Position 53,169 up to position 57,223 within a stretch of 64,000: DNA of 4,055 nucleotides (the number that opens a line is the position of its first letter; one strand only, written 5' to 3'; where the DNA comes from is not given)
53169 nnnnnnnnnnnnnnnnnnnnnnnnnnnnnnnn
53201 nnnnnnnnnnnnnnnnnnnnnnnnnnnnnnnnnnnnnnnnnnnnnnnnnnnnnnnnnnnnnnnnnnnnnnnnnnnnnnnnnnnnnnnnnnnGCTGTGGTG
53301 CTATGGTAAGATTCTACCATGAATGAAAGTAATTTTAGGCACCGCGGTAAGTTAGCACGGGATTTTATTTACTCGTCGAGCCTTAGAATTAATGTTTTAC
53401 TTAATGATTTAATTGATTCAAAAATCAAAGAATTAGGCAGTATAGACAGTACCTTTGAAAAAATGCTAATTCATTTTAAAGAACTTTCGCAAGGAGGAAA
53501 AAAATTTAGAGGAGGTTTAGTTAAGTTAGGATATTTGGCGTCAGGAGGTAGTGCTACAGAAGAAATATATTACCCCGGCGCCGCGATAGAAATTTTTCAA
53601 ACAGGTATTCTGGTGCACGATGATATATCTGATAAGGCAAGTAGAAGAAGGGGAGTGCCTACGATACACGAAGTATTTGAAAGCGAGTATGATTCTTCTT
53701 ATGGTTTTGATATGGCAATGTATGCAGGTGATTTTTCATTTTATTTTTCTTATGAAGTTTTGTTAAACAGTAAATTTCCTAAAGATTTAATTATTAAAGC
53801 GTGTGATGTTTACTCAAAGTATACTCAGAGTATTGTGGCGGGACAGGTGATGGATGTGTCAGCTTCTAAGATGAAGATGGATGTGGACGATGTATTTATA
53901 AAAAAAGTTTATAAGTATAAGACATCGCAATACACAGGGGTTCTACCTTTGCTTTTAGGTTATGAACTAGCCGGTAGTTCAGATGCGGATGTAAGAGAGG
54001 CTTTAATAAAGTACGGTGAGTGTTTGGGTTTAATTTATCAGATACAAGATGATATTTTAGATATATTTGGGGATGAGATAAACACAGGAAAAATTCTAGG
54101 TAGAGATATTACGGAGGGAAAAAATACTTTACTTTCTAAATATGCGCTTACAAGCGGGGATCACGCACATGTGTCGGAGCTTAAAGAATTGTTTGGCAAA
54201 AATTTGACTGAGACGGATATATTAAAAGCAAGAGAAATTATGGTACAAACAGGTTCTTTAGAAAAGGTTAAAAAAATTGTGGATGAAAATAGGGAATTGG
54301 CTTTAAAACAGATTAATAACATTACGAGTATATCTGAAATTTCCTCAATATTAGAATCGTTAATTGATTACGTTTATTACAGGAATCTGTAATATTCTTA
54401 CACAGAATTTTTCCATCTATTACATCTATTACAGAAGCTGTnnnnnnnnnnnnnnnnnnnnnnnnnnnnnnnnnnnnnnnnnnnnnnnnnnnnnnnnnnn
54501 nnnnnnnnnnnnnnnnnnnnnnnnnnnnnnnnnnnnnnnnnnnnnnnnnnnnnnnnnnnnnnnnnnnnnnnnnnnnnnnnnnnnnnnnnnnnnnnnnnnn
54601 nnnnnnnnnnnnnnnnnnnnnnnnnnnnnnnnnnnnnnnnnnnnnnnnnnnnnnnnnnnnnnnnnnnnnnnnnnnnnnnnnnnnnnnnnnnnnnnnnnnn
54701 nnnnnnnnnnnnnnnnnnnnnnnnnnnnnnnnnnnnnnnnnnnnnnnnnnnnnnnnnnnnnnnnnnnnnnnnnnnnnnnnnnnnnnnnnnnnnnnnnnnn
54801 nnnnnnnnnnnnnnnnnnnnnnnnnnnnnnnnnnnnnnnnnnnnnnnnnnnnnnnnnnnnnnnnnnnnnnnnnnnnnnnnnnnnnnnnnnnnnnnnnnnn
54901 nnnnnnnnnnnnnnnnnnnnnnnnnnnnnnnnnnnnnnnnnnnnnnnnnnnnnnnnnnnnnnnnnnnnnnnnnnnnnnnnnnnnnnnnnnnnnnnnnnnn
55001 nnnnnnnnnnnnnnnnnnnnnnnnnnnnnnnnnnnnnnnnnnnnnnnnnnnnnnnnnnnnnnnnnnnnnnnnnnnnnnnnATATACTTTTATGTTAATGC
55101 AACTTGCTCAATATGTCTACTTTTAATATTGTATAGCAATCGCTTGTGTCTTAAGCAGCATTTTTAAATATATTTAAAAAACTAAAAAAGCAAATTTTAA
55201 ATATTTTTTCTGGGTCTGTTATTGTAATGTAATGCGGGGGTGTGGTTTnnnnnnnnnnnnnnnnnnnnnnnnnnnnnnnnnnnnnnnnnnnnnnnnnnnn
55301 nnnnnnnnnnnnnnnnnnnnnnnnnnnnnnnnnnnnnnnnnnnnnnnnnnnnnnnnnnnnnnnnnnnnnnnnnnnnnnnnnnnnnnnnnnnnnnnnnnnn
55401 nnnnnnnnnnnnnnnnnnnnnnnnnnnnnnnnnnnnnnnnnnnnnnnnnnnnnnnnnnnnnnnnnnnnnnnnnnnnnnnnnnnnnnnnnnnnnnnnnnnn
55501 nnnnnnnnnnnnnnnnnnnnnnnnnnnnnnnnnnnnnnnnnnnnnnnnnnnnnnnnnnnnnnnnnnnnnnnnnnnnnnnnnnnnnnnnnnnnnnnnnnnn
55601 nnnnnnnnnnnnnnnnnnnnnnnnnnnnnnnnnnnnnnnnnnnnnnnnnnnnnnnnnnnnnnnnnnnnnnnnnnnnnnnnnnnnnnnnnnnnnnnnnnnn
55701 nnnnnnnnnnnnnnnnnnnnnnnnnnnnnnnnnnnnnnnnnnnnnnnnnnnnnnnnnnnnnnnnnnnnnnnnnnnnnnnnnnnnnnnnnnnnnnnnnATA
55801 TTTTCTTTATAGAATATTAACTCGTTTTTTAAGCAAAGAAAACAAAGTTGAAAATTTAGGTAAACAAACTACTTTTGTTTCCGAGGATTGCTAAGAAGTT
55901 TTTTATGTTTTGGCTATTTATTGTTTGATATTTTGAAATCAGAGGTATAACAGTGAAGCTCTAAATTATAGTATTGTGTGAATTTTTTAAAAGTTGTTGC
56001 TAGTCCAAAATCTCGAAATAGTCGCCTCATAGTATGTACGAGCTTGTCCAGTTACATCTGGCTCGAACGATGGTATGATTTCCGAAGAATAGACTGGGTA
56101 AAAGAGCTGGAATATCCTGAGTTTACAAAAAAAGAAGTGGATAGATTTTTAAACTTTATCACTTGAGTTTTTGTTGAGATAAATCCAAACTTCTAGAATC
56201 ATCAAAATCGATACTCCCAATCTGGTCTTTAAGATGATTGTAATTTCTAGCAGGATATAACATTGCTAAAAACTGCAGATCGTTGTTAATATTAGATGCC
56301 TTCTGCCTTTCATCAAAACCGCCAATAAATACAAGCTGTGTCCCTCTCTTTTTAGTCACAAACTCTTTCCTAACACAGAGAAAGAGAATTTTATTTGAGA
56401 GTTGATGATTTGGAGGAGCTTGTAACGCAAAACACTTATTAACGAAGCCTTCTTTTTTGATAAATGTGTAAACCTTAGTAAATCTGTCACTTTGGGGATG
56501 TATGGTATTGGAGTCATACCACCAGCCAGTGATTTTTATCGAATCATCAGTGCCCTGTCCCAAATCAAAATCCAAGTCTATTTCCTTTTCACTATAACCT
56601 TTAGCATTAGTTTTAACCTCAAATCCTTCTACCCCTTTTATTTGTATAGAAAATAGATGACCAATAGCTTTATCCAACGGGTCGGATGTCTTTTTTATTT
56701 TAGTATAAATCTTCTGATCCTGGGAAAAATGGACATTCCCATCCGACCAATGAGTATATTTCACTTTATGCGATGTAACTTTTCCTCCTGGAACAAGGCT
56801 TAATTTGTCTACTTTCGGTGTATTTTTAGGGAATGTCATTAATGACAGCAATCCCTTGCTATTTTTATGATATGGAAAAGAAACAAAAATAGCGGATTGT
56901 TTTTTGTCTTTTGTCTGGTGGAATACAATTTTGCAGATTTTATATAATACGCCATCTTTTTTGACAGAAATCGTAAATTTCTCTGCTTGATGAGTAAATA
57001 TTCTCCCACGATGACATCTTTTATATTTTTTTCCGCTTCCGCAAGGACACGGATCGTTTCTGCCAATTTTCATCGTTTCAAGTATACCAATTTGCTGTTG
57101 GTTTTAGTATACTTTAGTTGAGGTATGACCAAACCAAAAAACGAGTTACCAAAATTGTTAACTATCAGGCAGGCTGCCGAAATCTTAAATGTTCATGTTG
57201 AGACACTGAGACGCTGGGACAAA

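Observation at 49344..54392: Compact carotenoid-type isoprenoid cluster (GGPP synthase, UbiA prenyltransferase, crtB, crtI, fused lycopene-cyclase domain) in an otherwise biosynthetically minimal genome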

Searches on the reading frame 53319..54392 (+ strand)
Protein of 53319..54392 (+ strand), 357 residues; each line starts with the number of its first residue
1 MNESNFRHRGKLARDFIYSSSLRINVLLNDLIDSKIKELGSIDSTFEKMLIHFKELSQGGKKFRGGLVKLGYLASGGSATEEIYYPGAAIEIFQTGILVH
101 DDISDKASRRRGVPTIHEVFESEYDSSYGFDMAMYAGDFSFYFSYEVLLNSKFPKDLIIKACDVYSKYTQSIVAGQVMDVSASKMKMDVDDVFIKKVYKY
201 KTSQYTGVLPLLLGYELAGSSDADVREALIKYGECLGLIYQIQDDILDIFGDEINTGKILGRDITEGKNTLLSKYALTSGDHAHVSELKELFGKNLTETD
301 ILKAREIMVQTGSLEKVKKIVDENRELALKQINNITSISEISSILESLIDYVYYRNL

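Call 3: search_protein_families(library=pfam, proteins=[window:53319-54392:+], max_evalue=0.01)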
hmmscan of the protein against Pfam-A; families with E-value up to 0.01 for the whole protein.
window:53319-54392:+ (357 aa): 1 family
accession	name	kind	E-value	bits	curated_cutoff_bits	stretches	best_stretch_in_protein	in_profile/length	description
PF00348.22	polyprenyl_synt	-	1.3e-49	169.1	27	1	56-302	12-244/251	Polyprenyl synthetase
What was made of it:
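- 53319..54392 (+): Short-chain trans-prenyl-diphosphate synthase, inferred to be a GGPP synthase (357 aa). It is divergent from lyeJ with a 27-nt spacer. PF00348 at 1.3e-49 (call 3).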

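Call 4: search_protein_families(library=ncbifam, proteins=[window:53319-54392:+], max_evalue=0.01)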
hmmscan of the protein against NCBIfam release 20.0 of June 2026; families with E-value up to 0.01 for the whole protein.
window:53319-54392:+ (357 aa): 16 families
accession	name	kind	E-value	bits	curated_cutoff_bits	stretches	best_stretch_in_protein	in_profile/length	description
NF041169.1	f2_encap_cargo4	exception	3.6e-49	167.8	450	1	57-356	47-333/334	family 2 encapsulin nanocompartment cargo protein polyprenyl transferase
NF040698.1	IdsA_Meth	equivalog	5.2e-43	147.5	468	1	56-356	38-327/328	short chain isoprenyl diphosphate synthase IdsA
NF041003.1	GGPP_syn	equivalog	1.3e-37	129.6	500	1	55-352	35-321/326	geranylgeranyl diphosphate synthase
NF042416.1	GFPPS_Mycobact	equivalog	8.5e-37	126.9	600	1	33-334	14-327/350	bifunctional (2E,6E)-farnesyl/geranyl diphosphate synthase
NF045485.1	FPPsyn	subfamily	2.8e-31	108.7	275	1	55-278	32-249/288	farnesyl diphosphate synthase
NF040789.2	gerfarn_diphsyn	equivalog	3.2e-27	95.6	560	1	88-355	89-343/345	geranylfarnesyl diphosphate synthase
TIGR02749.1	prenyl_cyano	equivalog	3.7e-27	95.2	383.2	1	57-354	41-319/322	solanesyl diphosphate synthase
NF042417.1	NPPPS_Mycobact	equivalog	9.7e-26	90.6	600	1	37-355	35-333/335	nonaprenyl/(2E,6E)-farnesyl/geranylgeranyl diphosphat synthase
NF045549.1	GGPPsyn_IdsB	equivalog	1.2e-25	90.4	475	1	57-341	62-334/346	geranylgeranyl diphosphate synthase IdsB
TIGR02748.1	GerC3_HepT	equivalog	6.4e-25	87.9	456.55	1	55-355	38-317/319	heptaprenyl diphosphate synthase component II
NF045685.1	GGPPSynCrtE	equivalog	5.3e-20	71.6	460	1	56-279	38-255/293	geranylgeranyl diphosphate synthase CrtE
NF007877.0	PRK10581.1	equivalog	9.6e-20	70.9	321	1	59-279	43-258/299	(2E,6E)-farnesyl diphosphate synthase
NF045628.1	HxpDPsynlarge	equivalog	3.1e-19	69.1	500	2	54-123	29-97/311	hexaprenyl-diphosphate synthase large subunit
NF008140.0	PRK10888.1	equivalog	7.9e-18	64.8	412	1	55-336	39-303/323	octaprenyl diphosphate synthase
NF040627.1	GFPS_Meth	equivalog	4.6e-12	46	600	1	43-250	25-211/285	geranylfarnesyl diphosphate synthase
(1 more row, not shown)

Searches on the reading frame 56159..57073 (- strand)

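Call 3: search_protein_families(library=pfam, proteins=[window:56159-57073:-], max_evalue=0.01)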
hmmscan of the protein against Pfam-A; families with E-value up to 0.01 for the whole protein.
window:56159-57073:- (304 aa): 1 family
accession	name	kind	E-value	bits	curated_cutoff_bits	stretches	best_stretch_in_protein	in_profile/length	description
PF02810.21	SEC-C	-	1.1e-09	38.4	20.4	1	5-21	1-17/19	SEC-C motif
